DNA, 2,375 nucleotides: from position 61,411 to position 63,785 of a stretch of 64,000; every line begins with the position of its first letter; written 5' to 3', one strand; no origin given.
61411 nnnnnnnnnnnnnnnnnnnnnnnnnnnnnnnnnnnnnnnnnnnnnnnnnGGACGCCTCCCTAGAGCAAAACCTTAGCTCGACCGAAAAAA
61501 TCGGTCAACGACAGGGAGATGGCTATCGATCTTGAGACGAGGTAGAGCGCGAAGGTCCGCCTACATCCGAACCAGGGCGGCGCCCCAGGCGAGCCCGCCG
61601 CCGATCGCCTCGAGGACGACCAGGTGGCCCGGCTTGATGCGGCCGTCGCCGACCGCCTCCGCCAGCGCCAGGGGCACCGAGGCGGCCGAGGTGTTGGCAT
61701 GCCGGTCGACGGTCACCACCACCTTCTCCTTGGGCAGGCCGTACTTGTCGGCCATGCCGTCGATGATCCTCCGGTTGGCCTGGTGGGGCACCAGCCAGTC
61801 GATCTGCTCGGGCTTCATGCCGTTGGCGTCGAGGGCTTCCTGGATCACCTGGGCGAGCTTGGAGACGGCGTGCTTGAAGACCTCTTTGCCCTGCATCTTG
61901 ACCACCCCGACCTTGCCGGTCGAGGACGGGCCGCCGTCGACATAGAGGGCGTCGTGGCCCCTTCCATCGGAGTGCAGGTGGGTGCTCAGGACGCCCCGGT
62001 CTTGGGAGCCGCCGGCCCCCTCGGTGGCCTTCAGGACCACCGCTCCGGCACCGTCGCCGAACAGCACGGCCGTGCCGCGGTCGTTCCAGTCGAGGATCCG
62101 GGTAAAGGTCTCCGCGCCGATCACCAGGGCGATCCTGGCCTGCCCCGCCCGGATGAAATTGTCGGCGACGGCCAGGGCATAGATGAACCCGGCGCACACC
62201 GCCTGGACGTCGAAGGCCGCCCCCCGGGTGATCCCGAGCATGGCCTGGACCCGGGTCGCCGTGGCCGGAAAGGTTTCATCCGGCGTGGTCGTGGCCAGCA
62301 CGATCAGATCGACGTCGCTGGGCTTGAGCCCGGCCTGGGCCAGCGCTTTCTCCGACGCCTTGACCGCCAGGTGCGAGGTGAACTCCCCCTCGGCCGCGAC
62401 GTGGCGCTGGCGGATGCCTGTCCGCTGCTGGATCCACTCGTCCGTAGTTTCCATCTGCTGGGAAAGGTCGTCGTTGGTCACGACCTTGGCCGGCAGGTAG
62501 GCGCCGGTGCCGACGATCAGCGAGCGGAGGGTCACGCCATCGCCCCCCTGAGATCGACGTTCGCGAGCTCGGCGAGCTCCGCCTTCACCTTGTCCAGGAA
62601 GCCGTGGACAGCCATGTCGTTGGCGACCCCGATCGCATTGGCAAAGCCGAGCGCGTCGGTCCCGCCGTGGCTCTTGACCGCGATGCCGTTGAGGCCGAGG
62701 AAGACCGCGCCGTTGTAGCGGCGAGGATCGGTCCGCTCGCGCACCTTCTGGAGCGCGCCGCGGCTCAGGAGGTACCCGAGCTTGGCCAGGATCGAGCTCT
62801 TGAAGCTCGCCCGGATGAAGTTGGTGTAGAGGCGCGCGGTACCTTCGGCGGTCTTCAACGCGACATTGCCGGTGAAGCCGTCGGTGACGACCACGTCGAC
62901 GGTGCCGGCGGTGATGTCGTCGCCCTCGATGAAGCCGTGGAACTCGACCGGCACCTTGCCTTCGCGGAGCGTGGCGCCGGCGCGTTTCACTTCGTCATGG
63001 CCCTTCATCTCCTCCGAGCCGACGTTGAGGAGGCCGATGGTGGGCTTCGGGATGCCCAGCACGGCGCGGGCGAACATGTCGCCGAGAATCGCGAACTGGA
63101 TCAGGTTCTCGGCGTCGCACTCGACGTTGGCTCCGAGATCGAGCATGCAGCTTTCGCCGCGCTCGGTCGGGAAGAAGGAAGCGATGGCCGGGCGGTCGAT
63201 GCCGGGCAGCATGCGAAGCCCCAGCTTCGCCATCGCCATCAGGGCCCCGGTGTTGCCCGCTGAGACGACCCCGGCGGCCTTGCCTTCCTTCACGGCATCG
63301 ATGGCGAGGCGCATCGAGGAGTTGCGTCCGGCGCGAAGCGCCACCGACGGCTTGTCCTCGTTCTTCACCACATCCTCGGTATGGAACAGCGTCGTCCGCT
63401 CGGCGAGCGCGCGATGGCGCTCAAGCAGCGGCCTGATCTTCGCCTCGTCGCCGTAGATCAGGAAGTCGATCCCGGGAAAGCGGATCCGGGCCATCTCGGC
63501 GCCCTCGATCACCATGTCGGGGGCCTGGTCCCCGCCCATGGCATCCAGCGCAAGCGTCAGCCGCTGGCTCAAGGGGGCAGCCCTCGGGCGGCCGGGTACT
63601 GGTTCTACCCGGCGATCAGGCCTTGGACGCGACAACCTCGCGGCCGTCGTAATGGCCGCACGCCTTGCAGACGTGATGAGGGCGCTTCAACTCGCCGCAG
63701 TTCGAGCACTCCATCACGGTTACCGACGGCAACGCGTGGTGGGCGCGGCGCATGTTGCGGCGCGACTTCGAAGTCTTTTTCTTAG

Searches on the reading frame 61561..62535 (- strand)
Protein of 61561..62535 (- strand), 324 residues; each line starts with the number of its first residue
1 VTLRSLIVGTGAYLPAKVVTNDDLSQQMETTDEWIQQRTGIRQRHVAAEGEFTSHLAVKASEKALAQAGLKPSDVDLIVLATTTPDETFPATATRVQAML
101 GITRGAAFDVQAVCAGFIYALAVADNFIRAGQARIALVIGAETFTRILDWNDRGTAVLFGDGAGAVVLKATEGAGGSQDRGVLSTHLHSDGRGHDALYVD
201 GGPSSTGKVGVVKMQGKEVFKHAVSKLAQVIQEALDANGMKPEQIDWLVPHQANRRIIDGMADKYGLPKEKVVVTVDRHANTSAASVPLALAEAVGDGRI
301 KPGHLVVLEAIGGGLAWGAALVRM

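Call 42: search_protein_families(library=pfam, proteins=[window:61561-62535:-], max_evalue=0.0001)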
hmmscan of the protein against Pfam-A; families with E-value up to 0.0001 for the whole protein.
window:61561-62535:- (324 aa): 4 families
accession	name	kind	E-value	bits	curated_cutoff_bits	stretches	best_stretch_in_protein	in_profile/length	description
PF08541.16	ACP_syn_III_C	-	7.5e-39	132.2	26.6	1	235-324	1-90/90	3-Oxoacyl-[acyl-carrier-protein (ACP)] synthase III C terminal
PF08545.16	ACP_syn_III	-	7.3e-31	106.3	24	1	108-191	1-80/80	3-Oxoacyl-[acyl-carrier-protein (ACP)] synthase III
PF00108.29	Thiolase_N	-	4.8e-11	43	26.4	1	38-146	8-117/260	Thiolase, N-terminal domain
PF22691.2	Thiolase_C_1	-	2.9e-05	24.3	28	0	42-79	5-42/144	Thiolase C-terminal domain-like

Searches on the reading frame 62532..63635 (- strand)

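Call 42: search_protein_families(library=pfam, proteins=[window:62532-63635:-], max_evalue=0.0001)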
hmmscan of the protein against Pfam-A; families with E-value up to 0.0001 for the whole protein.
window:62532-63635:- (367 aa): 1 family
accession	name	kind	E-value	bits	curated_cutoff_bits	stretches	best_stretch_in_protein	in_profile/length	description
PF02504.20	FA_synthesis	-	1.4e-107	359.9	29.1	1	27-346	2-321/324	Fatty acid synthesis protein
